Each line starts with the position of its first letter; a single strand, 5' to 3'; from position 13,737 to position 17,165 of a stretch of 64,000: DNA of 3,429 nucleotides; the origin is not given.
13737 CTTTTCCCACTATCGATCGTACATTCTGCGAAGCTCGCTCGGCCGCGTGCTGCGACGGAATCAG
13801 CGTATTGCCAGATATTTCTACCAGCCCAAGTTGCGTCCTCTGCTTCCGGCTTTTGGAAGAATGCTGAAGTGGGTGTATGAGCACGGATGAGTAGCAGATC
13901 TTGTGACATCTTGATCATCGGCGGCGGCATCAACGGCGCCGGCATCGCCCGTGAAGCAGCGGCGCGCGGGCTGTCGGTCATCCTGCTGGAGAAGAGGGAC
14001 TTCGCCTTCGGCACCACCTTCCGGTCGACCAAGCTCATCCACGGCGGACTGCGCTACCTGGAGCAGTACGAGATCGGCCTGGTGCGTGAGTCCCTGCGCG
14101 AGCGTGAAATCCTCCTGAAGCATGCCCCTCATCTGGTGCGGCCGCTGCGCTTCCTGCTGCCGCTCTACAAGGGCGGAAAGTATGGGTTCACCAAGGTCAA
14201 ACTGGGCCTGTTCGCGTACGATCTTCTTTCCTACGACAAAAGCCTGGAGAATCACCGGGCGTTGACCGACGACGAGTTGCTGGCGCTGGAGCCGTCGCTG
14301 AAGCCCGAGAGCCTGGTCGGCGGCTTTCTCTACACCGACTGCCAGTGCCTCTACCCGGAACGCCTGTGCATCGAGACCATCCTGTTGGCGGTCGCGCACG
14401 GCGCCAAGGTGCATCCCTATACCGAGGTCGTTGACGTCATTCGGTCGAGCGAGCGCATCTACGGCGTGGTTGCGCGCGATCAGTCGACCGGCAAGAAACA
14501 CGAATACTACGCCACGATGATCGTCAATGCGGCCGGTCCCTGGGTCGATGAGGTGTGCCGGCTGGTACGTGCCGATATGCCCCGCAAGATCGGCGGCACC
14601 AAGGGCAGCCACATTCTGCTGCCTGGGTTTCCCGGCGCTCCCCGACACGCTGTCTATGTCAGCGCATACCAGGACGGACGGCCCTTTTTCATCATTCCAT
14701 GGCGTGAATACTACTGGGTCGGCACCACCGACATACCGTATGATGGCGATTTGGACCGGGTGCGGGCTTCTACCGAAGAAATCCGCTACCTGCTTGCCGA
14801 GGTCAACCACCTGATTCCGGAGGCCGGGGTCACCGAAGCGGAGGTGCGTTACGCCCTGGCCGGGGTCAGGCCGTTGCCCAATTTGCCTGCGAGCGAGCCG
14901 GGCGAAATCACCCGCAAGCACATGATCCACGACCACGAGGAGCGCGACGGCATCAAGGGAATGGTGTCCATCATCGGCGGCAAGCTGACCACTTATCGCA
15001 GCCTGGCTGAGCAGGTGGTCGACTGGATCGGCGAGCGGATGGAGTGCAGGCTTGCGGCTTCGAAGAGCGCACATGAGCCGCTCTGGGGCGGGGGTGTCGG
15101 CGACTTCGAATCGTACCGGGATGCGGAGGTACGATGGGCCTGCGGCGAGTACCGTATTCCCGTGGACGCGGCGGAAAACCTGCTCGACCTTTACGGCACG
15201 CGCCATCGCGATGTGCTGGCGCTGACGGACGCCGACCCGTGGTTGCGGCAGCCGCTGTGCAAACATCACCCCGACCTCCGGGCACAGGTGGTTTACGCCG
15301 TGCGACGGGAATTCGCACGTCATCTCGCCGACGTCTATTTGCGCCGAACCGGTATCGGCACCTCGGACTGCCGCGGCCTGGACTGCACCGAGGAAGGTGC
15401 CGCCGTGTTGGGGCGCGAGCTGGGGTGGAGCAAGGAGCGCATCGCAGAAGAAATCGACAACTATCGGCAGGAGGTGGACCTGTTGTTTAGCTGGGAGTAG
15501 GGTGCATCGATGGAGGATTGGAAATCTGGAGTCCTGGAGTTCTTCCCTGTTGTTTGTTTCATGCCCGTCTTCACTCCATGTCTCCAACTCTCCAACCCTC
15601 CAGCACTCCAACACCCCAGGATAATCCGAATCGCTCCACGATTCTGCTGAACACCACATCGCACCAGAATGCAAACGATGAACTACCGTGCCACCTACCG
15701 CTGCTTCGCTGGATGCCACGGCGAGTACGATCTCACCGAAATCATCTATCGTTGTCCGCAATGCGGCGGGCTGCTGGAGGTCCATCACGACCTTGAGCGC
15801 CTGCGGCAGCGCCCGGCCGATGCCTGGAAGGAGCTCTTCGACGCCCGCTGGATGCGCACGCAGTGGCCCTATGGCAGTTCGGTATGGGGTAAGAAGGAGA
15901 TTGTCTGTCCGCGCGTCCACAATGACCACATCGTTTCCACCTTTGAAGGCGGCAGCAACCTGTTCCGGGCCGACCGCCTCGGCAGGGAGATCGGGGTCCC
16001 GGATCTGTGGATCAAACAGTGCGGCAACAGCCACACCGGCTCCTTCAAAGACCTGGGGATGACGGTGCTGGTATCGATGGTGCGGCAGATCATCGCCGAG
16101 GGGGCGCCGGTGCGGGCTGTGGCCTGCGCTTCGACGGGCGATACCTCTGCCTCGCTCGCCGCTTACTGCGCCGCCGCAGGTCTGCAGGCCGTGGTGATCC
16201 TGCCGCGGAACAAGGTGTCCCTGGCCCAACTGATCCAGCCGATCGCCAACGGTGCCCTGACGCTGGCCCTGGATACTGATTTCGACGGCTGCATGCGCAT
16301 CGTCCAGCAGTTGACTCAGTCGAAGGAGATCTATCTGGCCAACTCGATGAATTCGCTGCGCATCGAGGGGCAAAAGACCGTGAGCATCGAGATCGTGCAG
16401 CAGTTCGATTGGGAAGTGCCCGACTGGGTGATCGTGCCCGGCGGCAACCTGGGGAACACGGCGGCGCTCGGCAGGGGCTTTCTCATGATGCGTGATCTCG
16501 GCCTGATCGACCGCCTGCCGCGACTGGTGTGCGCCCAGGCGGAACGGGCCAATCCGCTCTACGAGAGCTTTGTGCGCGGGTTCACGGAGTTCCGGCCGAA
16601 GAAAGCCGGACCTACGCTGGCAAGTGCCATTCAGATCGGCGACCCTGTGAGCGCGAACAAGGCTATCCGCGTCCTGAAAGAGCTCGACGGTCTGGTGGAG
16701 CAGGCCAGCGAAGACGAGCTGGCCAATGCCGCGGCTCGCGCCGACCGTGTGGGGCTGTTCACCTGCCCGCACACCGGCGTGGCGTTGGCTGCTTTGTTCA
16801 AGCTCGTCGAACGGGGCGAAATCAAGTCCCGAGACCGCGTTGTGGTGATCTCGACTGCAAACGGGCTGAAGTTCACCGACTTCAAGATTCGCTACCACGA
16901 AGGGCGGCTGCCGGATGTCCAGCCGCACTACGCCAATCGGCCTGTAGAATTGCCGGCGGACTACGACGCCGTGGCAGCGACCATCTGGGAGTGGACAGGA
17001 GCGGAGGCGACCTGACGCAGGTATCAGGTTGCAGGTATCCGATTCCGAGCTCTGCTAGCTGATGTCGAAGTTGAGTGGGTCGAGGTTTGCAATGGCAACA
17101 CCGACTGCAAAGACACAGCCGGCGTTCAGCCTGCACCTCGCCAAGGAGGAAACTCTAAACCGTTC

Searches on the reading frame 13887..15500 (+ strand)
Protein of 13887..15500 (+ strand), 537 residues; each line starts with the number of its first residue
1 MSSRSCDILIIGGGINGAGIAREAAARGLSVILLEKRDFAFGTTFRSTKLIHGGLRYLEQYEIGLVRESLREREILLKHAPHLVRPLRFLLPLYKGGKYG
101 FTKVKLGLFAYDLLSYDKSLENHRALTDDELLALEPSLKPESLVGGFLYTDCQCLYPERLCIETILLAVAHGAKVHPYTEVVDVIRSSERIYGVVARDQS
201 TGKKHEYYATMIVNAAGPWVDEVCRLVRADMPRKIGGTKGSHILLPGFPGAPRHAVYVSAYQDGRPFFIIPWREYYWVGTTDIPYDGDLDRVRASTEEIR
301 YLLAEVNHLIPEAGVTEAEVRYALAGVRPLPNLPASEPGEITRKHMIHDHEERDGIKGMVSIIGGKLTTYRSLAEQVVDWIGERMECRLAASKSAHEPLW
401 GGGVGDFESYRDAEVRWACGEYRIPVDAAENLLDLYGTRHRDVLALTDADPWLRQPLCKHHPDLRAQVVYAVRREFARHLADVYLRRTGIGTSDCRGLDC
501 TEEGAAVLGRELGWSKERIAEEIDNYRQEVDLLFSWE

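Call 70: search_protein_families(library=pfam, proteins=[window:13887-15500:+], max_evalue=0.00001)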
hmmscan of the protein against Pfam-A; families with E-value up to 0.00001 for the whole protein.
window:13887-15500:+ (537 aa): 5 families
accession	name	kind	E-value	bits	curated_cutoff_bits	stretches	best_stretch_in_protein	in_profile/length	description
PF01266.30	DAO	-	1.4e-61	209.5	27.9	1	7-369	1-351/353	FAD dependent oxidoreductase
PF16901.10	DAO_C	-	4.8e-24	85.1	31.4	1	411-518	15-125/126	C-terminal domain of alpha-glycerophosphate oxidase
PF00890.30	FAD_binding_2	-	6.8e-08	32.5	20.4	0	7-47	1-41/414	FAD binding domain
PF12831.13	FAD_oxidored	-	4.7e-07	29.9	27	0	7-43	1-37/416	FAD dependent oxidoreductase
PF13450.12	NAD_binding_8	-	7.7e-06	26.5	21.9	0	10-47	1-38/68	NAD(P)-binding Rossmann-like domain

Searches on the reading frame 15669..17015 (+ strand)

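Call 70: search_protein_families(library=pfam, proteins=[window:15669-17015:+], max_evalue=0.00001)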
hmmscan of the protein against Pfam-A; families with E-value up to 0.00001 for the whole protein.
window:15669-17015:+ (448 aa): 1 family
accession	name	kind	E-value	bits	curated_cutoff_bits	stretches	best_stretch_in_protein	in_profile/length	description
PF00291.31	PALP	-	1.8e-60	205.2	35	1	89-396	1-294/295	Pyridoxal-phosphate dependent enzyme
